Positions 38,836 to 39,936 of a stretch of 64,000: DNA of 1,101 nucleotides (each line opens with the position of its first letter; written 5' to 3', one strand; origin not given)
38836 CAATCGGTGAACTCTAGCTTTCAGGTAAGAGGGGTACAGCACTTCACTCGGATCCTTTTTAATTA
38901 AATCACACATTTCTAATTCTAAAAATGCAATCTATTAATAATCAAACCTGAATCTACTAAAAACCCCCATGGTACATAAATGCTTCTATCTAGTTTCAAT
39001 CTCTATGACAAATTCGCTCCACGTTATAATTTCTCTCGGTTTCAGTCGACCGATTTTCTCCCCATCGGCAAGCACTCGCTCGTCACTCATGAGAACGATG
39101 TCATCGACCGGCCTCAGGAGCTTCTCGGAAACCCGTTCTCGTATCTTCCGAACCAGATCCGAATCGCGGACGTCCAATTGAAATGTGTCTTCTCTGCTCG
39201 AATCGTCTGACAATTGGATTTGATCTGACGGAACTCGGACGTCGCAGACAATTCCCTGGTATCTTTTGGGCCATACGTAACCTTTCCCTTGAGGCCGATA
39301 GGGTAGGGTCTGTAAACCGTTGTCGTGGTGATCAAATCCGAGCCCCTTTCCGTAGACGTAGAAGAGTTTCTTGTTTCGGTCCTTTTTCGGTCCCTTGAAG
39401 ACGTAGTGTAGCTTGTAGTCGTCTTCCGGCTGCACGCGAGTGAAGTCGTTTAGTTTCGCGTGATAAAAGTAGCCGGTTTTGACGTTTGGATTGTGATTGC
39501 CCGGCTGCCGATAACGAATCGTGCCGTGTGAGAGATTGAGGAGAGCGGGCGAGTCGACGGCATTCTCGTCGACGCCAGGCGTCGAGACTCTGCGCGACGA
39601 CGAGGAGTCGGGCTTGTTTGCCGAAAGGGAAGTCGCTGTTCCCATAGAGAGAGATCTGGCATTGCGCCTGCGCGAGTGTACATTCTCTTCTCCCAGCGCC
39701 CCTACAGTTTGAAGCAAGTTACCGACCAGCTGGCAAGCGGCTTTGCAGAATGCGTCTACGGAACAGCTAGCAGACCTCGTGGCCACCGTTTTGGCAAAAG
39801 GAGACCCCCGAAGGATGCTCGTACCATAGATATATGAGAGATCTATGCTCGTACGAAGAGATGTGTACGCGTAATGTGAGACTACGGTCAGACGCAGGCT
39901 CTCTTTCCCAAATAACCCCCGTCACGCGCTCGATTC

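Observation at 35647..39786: Tandem pair of intronless MFS-like transporters with a duplication scar that captured the 3' end of the neighbouring gene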

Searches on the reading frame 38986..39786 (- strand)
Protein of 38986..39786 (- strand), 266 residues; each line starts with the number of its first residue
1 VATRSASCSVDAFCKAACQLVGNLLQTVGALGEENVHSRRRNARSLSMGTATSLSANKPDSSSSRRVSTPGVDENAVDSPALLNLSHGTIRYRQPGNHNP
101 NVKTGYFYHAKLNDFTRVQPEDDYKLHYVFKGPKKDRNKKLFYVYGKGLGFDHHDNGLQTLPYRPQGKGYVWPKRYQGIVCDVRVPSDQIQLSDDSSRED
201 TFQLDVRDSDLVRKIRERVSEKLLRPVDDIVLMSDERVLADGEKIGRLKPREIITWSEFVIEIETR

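Call 5: search_protein_families(library=pfam, proteins=[window:38986-39786:-], max_evalue=1)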
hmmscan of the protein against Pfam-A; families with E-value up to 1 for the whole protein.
window:38986-39786:- (266 aa): 1 family
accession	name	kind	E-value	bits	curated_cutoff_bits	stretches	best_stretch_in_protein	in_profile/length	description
PF00240.29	ubiquitin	-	0.013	15.7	25.4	1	199-247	8-56/72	Ubiquitin family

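Call 6: search_protein_families(library=ncbifam, proteins=[window:38986-39786:-], max_evalue=1)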
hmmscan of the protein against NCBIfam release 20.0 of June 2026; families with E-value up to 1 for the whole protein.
window:38986-39786:- (266 aa): 1 family
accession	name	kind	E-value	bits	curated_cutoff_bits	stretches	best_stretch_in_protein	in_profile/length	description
NF050003.1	PetP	equivalog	0.17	12.1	65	1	212-246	9-42/60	cytochrome b6f subunit PetP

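Call 19: search_solved_structures(query=window:38986-39786:-, max_evalue=10)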
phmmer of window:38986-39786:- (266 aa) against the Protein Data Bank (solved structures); distinct sequences matched with E-value up to 10: 34.
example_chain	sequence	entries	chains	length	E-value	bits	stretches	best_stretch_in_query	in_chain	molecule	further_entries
2dzi_A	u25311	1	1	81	0.16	14.6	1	200-246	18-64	Ubiquitin-like protein 4A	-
9m9g_A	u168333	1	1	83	0.16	14.5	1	201-246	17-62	NMR structure of ProteinMPNN-designed ubiquitin variant R10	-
9lqk_A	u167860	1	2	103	0.25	13.9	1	201-246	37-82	ubiquitin variant R10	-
9m8w_A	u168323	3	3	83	0.29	13.7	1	202-247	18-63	ProteinMPNN-designed ubiquitin variant R4 | NMR structure ofProteinMPNN-designed ubiquitin variant R4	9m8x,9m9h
6gf1_A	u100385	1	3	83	0.34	13.5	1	198-241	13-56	Ubiquitin D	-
7pyv_C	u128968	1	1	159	0.35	13.4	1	199-240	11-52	UBD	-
9ykv_C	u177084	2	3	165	0.35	13.4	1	198-240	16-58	Ubiquitin D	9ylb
7yui_A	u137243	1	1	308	0.4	13.3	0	200-245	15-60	Polyubiquitin-C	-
5b83_A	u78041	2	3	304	0.43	13.1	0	200-245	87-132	tetra ubiquitin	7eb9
8j0a_A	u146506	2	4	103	0.44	13.1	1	202-246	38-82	Ubiquitin variant R4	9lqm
6d68_C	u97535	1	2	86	0.57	12.7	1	182-246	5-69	Ubv.G1.1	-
5h07_A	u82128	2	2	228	0.64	12.6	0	200-245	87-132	Polyubiquitin-C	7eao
5d8n_A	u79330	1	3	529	0.9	12.1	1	122-155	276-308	Leucine aminopeptidase 1, chloroplastic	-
5ibk_F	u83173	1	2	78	0.99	11.9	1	198-246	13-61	Polyubiquitin-B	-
4ksi_A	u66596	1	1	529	1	11.9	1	122-155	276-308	Leucine aminopeptidase 1, chloroplastic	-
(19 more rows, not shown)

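Call 30: find_homologous_proteins(query=window:38986-39786:-, max_evalue=0.001)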
Query window:38986-39786:- (266 aa): 4 proteins with E <= 0.001 among 597 candidates.
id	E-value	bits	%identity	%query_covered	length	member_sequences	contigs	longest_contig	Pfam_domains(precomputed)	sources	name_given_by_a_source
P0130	4.0e-177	605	100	100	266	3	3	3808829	-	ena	-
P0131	6.1e-19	86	36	61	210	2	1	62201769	-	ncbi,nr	ncbi:unnamed protein product [Owenia fusiformis]|nr:unnamed protein product [Owenia fusiformis]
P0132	1.0e-12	66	29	72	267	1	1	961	-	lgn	-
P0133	5.2e-12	64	29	73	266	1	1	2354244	-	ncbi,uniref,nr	ncbi:hypothetical protein PoB_002495100 [Plakobranchus ocellatus]|uniref:Ubiquitin-like domain-conta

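Call 33: find_encoding_contigs(protein=P0130, flank=3000, max_places=5)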
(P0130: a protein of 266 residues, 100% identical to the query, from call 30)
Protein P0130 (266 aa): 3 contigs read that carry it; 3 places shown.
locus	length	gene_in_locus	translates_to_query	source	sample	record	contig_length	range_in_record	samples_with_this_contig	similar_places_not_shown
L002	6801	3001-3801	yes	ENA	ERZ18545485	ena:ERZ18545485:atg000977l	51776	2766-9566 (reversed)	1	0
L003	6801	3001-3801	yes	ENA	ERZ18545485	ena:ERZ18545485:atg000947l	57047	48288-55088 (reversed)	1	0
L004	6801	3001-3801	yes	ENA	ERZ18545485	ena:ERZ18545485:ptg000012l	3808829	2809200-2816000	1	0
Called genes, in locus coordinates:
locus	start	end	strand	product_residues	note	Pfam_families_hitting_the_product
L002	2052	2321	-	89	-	-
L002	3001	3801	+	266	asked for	-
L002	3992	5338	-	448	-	-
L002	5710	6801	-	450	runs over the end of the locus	PF07690:MFS_1 (weak)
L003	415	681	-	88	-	PF03676:PHAF1 (weak)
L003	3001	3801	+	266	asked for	-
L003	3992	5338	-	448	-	-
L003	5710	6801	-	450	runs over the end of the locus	PF07690:MFS_1 (weak)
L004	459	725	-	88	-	PF03676:PHAF1 (weak)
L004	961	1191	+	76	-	-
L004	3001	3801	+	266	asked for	-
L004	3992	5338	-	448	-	PF07690:MFS_1 (faint)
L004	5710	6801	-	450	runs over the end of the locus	PF07690:MFS_1 (weak)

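Call 55: predict_structure(alignment_id=A2)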
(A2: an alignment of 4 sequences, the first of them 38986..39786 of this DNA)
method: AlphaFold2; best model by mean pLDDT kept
length: 266 residues; sequences in the alignment: 4
mean_pLDDT: 39.3   pTM: 0.27
mean pLDDT of the five models: 39.3, 39.0, 38.9, 37.8, 35.9
residues with pLDDT >= 90: 0; 70-90: 28; 50-70: 37; < 50: 201
segments of 3 or more residues with pLDDT < 50: 1-9, 27-200, 251-266
pLDDT, mean of each block of 10 residues (from residue 1): 43 62 49 34 27 22 22 23 28 29 31 30 31 33 28 25 25 25 28 31 66 81 72 70 70 38 37
secondary structure, 60 per line:
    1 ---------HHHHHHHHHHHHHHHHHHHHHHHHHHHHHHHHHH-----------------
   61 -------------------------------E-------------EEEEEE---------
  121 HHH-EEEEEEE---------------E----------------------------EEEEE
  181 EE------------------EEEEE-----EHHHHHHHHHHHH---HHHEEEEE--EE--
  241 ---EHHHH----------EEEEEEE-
elements in order: H10-43 E106-111 E125-131 E176-182 E201-205 H212-223 E230-234 H245-248 E259-265
